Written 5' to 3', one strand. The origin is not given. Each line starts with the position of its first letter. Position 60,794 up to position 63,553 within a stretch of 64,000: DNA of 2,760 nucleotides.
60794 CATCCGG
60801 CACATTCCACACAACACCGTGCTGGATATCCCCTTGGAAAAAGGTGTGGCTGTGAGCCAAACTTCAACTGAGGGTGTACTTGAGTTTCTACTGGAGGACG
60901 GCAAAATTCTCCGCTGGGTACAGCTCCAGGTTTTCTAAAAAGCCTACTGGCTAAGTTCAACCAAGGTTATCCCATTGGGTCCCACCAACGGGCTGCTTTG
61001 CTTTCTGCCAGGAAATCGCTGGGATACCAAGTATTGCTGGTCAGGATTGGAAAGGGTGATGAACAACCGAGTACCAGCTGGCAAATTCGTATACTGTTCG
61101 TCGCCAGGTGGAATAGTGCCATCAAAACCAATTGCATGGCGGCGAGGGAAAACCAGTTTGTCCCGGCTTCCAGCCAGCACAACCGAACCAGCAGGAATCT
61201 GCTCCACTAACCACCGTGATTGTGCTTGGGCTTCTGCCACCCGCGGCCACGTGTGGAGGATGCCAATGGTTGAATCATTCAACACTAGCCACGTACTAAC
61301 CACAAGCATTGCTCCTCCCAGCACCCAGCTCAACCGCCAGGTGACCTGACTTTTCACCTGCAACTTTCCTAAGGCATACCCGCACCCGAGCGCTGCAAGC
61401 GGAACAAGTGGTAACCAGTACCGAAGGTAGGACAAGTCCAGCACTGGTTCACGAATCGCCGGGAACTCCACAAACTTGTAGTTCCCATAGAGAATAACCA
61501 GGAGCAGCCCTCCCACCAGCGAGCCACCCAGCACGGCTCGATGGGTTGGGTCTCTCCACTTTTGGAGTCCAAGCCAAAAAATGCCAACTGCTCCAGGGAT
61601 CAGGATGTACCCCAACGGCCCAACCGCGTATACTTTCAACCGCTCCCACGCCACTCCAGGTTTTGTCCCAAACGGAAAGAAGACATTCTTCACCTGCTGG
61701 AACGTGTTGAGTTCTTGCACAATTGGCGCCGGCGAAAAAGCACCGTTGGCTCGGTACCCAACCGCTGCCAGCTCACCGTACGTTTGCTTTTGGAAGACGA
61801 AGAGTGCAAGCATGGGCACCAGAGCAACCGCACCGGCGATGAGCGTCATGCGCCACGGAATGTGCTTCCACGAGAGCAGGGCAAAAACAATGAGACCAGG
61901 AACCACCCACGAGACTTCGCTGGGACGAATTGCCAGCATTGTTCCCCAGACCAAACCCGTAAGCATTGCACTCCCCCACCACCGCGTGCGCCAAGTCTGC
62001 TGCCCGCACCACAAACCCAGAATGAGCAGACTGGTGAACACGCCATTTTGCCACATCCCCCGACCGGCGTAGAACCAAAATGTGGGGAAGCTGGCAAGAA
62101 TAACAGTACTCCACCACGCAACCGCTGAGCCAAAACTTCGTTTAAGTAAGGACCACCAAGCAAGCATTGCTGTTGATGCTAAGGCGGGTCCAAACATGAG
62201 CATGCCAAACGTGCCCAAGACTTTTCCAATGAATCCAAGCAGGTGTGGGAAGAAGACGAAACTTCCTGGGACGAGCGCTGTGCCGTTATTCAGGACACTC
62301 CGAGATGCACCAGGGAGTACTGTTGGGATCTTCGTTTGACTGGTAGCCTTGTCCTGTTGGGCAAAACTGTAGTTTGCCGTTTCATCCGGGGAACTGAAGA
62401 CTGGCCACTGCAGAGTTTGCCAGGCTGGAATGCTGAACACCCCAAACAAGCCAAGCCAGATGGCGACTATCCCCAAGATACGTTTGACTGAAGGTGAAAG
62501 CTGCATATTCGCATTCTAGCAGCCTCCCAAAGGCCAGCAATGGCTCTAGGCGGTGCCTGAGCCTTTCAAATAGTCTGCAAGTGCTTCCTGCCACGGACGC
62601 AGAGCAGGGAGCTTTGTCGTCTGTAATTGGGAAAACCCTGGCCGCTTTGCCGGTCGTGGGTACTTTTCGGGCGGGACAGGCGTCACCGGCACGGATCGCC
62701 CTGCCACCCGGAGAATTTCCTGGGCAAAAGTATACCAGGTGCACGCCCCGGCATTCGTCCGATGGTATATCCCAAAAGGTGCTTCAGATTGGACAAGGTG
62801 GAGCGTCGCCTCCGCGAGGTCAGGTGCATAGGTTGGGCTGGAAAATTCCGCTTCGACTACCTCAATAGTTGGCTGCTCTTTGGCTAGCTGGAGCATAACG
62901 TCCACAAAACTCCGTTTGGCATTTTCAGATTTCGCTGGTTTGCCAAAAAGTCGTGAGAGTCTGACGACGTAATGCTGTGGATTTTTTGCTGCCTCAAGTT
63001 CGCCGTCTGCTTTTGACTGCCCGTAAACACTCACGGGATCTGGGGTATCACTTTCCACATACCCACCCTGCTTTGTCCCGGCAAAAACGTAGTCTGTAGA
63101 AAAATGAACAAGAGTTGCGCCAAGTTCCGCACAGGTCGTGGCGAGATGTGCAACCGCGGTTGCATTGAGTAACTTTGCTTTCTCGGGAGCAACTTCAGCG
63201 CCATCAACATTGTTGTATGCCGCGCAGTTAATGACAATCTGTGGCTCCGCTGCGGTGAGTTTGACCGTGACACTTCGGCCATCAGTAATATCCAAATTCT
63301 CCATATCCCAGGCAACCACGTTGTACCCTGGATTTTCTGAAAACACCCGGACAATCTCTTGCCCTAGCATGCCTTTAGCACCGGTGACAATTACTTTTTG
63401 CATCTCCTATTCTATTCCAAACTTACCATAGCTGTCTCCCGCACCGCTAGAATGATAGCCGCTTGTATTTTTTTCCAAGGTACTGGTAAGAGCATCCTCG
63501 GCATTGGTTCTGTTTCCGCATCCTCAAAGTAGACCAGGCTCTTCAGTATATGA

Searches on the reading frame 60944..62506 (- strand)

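Call 65: search_protein_families(library=pfam, proteins=[window:60944-62506:-], max_evalue=0.0001)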
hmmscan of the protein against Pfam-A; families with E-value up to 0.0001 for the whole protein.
window:60944-62506:- (520 aa): 1 family
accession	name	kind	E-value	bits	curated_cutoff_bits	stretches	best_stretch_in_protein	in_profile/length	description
PF13231.12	PMT_2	-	1.7e-06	28.8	26.1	1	101-232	23-154/160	Dolichyl-phosphate-mannose-protein mannosyltransferase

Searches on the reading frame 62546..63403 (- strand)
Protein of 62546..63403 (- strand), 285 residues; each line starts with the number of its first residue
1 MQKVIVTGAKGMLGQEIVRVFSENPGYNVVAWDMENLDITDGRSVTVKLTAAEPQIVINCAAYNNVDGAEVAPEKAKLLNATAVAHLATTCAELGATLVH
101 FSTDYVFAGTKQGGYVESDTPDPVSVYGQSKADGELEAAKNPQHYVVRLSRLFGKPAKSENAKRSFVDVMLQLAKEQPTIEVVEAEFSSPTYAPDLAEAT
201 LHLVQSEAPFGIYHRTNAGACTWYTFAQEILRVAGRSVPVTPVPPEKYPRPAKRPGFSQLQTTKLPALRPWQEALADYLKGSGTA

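Call 65: search_protein_families(library=pfam, proteins=[window:62546-63403:-], max_evalue=0.0001)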
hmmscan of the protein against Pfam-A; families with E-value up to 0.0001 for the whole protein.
window:62546-63403:- (285 aa): 5 families
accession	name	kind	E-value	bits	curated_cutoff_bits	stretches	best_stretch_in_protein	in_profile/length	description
PF04321.23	RmlD_sub_bind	-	9.6e-84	281.3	27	1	3-280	2-283/287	RmlD substrate binding domain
PF01370.27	Epimerase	-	1.9e-20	73.8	20.9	1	4-208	1-229/240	NAD dependent epimerase/dehydratase family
PF16363.11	GDP_Man_Dehyd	-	9.9e-10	38.8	27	1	34-172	56-203/332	GDP-mannose 4,6 dehydratase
PF02719.21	Polysacc_synt_2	-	3.6e-05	23.6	20.2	0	38-108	62-133/293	Polysaccharide biosynthesis protein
PF07993.18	NAD_binding_4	-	7.3e-05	22.5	20.1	0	49-158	84-213/258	Male sterility protein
